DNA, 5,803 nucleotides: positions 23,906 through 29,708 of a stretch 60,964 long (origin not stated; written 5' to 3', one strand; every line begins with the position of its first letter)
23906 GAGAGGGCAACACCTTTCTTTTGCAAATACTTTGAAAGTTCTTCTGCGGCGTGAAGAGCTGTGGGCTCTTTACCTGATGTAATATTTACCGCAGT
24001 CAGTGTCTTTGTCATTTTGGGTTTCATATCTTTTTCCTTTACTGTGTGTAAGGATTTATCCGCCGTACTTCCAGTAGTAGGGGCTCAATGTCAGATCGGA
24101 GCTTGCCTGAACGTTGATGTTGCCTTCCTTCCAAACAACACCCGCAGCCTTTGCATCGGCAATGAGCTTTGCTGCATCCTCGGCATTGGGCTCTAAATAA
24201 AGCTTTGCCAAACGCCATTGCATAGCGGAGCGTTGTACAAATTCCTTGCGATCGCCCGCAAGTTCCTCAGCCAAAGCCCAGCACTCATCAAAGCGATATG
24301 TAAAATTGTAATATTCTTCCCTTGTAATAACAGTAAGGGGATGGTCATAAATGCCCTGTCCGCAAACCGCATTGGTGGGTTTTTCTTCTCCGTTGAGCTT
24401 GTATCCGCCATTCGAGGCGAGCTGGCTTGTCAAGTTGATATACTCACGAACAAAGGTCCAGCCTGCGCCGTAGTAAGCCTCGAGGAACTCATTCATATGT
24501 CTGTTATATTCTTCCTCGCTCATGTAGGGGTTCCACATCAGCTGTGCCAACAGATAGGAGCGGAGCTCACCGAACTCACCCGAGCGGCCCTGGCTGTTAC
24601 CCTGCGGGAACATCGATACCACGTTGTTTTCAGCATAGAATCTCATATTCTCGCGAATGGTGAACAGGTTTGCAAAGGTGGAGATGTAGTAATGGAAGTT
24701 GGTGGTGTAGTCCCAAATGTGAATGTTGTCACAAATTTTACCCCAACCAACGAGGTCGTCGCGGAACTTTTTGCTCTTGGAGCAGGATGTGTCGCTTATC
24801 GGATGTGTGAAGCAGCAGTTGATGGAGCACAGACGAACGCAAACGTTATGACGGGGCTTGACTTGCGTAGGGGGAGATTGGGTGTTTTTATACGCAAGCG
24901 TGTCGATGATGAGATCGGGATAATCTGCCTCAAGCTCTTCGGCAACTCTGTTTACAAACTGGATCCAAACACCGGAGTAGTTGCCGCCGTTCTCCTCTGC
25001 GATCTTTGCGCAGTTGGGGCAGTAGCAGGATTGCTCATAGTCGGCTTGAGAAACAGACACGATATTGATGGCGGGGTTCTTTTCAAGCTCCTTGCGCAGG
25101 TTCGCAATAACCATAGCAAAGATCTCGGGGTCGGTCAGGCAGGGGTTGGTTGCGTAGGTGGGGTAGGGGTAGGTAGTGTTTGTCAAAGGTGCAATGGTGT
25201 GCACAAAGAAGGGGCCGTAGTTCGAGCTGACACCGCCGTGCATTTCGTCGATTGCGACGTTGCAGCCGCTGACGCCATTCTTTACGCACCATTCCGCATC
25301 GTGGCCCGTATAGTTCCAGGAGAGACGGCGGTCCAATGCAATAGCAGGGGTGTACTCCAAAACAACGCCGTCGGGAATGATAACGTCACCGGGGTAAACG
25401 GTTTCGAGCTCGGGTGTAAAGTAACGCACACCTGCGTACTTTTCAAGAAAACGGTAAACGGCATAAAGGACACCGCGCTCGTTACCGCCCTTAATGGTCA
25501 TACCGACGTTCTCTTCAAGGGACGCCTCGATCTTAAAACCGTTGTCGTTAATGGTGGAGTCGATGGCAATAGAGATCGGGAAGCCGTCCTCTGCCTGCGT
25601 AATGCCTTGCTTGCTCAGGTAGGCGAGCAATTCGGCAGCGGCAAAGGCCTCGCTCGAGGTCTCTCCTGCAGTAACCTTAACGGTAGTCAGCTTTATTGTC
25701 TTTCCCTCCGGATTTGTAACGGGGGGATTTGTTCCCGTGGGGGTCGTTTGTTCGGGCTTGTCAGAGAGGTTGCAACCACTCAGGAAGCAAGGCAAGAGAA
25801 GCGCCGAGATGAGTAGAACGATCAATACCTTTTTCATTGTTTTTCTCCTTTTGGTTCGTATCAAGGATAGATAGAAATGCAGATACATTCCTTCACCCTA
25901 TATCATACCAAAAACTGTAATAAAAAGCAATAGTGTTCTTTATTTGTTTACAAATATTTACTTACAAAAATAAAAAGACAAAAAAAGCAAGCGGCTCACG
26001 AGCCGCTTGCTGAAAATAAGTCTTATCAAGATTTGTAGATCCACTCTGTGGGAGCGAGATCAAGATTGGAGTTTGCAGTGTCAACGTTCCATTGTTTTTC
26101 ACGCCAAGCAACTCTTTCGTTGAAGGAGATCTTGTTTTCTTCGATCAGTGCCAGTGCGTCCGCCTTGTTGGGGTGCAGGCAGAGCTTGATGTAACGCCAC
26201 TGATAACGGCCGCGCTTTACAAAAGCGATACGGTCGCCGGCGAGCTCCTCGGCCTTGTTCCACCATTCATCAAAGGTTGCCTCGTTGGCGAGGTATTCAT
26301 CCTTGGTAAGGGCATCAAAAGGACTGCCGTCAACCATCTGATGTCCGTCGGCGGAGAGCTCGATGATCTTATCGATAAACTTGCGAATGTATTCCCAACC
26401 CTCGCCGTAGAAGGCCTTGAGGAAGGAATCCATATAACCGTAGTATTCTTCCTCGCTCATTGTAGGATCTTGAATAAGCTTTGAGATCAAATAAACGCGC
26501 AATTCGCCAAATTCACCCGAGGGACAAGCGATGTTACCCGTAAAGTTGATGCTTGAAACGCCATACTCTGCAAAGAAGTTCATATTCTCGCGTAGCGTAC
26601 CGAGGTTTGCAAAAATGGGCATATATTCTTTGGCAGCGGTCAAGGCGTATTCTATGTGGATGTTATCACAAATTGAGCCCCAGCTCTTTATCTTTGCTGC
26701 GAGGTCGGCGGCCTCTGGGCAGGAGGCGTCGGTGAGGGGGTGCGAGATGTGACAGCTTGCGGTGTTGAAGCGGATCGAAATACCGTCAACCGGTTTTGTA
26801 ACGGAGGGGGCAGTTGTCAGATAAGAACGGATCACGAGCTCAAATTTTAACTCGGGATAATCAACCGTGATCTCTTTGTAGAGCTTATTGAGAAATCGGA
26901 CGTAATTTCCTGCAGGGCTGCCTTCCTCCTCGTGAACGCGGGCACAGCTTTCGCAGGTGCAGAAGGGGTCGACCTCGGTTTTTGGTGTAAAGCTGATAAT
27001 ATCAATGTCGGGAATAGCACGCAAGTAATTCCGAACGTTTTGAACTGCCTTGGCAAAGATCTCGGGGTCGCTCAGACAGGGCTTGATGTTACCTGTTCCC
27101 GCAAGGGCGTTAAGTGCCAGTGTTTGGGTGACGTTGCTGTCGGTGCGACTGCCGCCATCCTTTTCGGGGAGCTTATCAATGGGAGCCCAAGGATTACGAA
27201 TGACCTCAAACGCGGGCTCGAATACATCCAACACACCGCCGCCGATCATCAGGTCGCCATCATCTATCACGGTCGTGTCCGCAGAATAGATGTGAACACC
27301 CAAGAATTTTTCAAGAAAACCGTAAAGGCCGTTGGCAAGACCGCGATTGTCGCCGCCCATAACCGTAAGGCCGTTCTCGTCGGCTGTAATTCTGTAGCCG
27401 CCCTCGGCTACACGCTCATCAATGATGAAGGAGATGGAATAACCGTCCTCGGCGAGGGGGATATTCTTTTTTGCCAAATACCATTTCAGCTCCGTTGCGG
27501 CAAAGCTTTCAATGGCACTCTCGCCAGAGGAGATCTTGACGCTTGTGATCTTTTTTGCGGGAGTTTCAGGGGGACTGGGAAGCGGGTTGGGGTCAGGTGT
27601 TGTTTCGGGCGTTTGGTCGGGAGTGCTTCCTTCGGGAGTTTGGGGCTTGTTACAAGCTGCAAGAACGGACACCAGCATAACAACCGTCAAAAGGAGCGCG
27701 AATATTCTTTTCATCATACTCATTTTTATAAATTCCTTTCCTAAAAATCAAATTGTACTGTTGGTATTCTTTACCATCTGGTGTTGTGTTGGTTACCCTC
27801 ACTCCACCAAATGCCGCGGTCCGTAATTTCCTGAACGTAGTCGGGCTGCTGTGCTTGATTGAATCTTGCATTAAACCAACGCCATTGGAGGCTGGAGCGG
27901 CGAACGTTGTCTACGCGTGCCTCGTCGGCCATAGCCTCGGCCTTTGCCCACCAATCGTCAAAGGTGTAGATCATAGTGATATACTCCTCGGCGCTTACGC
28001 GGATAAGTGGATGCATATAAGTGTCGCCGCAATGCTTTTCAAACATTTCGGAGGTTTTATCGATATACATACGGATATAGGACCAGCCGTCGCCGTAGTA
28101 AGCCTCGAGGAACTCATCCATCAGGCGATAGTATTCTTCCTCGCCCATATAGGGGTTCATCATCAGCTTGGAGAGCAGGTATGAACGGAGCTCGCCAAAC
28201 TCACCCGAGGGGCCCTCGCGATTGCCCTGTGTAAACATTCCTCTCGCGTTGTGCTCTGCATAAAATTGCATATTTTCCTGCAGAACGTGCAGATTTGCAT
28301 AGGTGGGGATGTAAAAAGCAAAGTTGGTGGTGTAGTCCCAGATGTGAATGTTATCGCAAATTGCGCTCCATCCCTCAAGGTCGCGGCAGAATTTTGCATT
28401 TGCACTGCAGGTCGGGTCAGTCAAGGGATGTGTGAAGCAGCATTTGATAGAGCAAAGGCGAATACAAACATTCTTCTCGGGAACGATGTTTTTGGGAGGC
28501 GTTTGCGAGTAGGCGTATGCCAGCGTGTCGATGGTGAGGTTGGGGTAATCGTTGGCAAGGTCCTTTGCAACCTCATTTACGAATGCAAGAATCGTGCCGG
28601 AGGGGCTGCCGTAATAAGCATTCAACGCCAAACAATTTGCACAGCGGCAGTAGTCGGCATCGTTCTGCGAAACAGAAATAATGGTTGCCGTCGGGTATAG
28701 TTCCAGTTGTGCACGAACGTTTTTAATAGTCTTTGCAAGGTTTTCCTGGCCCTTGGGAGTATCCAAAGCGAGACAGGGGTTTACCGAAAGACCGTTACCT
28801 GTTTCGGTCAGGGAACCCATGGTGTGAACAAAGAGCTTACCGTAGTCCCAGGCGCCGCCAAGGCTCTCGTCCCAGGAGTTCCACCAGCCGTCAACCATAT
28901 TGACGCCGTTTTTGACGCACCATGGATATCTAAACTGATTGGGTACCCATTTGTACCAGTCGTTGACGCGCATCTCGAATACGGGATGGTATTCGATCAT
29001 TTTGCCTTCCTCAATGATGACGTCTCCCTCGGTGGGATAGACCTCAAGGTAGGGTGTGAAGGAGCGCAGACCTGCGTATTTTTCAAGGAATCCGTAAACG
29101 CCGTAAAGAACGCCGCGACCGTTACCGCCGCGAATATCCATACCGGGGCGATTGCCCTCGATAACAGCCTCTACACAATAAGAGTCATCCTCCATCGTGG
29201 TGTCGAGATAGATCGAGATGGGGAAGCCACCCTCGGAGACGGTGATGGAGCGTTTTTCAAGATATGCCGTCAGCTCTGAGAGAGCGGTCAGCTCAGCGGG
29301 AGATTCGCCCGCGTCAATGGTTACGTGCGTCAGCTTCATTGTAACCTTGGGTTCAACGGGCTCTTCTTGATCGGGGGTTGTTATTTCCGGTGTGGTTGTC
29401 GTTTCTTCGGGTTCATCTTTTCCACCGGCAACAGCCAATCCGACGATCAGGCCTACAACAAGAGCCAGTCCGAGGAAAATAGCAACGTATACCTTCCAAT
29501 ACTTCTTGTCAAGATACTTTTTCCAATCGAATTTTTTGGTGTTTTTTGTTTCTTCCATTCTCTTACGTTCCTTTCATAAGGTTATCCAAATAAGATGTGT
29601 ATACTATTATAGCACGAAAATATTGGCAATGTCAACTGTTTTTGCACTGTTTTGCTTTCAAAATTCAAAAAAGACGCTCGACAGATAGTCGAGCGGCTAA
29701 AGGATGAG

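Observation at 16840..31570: Eight tandem paralogues of a DUF4838-like putative glycosidase on one strand (14.7 kb)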

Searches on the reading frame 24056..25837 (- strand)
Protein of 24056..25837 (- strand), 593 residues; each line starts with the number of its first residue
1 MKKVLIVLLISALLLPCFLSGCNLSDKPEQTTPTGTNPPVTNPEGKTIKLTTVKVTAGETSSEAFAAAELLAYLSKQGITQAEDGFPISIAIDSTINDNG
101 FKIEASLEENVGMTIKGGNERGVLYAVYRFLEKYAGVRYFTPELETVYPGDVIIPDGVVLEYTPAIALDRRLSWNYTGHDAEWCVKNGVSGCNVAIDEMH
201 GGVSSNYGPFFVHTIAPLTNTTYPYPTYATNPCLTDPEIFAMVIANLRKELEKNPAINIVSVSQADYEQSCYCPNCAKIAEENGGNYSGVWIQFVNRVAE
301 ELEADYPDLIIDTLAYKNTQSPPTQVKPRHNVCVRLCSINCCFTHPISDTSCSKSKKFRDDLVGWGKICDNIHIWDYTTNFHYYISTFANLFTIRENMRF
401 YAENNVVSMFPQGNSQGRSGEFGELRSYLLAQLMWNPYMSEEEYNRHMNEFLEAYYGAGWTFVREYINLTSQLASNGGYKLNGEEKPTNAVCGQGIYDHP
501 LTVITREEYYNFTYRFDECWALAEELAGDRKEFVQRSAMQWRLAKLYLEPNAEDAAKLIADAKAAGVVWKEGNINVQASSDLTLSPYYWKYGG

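Call 5: search_protein_families(library=pfam, proteins=[window:24056-25837:-], max_evalue=0.01)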
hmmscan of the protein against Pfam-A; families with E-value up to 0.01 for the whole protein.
window:24056-25837:- (593 aa): 2 families
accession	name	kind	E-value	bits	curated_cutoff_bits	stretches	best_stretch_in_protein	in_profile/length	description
PF16126.11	DUF4838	-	3.1e-75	253.8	26.6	1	230-467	92-324/325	Domain of unknown function (DUF4838)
PF03648.19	Glyco_hydro_67N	-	0.0091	16.7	24.3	0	94-130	83-120/120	Glycosyl hydrolase family 67 N-terminus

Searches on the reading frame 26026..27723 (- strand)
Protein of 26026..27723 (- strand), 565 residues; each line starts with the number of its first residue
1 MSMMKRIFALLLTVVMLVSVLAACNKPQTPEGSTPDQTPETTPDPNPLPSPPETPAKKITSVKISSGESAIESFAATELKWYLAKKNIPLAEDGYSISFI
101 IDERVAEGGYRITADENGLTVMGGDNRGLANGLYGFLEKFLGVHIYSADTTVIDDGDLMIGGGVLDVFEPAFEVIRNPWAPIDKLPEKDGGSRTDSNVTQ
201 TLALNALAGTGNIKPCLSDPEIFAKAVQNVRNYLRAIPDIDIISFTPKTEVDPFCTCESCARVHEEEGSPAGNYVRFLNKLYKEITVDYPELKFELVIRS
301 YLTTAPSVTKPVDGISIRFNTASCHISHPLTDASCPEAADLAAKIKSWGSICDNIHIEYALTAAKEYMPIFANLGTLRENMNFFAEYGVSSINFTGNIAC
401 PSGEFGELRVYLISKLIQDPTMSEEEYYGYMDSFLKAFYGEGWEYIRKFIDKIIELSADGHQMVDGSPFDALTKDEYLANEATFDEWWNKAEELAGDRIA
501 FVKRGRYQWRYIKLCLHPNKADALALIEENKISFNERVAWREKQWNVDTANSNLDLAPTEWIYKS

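Call 5: search_protein_families(library=pfam, proteins=[window:26026-27723:-], max_evalue=0.01)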
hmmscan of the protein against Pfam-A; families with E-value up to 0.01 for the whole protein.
window:26026-27723:- (565 aa): 3 families
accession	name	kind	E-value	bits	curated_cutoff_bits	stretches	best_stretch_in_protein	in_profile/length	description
PF16126.11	DUF4838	-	1e-42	146.9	26.6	1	213-451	92-325/325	Domain of unknown function (DUF4838)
PF02838.20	Glyco_hydro_20b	-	0.00022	22.4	26.1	1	39-133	2-101/124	Glycosyl hydrolase family 20, domain 2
PF12971.12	NAGLU_N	-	0.0021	18.3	28.3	1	99-149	20-71/82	Alpha-N-acetylglucosaminidase (NAGLU) N-terminal domain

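Call 27: search_protein_families(library=ncbifam, proteins=[window:26026-27723:-], max_evalue=0.001)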
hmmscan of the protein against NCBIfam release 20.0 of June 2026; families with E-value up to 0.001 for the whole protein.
window:26026-27723:- (565 aa): 0 families

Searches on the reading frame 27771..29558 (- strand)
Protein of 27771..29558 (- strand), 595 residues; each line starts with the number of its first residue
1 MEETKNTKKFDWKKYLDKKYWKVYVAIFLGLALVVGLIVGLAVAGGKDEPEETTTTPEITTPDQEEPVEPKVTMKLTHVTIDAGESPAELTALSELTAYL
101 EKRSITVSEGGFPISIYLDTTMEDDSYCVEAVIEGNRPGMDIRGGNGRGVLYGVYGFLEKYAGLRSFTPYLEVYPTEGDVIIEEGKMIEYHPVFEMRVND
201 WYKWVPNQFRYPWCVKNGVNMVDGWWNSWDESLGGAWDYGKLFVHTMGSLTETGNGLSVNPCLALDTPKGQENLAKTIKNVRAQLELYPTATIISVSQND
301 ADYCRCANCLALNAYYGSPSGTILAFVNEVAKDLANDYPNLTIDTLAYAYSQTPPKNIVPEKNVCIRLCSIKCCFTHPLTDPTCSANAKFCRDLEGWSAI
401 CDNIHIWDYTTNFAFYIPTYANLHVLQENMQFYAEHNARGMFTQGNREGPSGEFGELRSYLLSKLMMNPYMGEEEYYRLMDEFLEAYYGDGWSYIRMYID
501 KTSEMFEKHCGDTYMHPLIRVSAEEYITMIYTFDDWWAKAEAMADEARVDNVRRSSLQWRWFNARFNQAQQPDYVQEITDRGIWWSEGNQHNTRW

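Call 5: search_protein_families(library=pfam, proteins=[window:27771-29558:-], max_evalue=0.01)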
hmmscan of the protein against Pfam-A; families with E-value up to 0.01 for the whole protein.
window:27771-29558:- (595 aa): 1 family
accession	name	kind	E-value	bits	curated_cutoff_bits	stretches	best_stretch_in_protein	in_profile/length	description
PF16126.11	DUF4838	-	6.4e-70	236.3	26.6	1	271-500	99-325/325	Domain of unknown function (DUF4838)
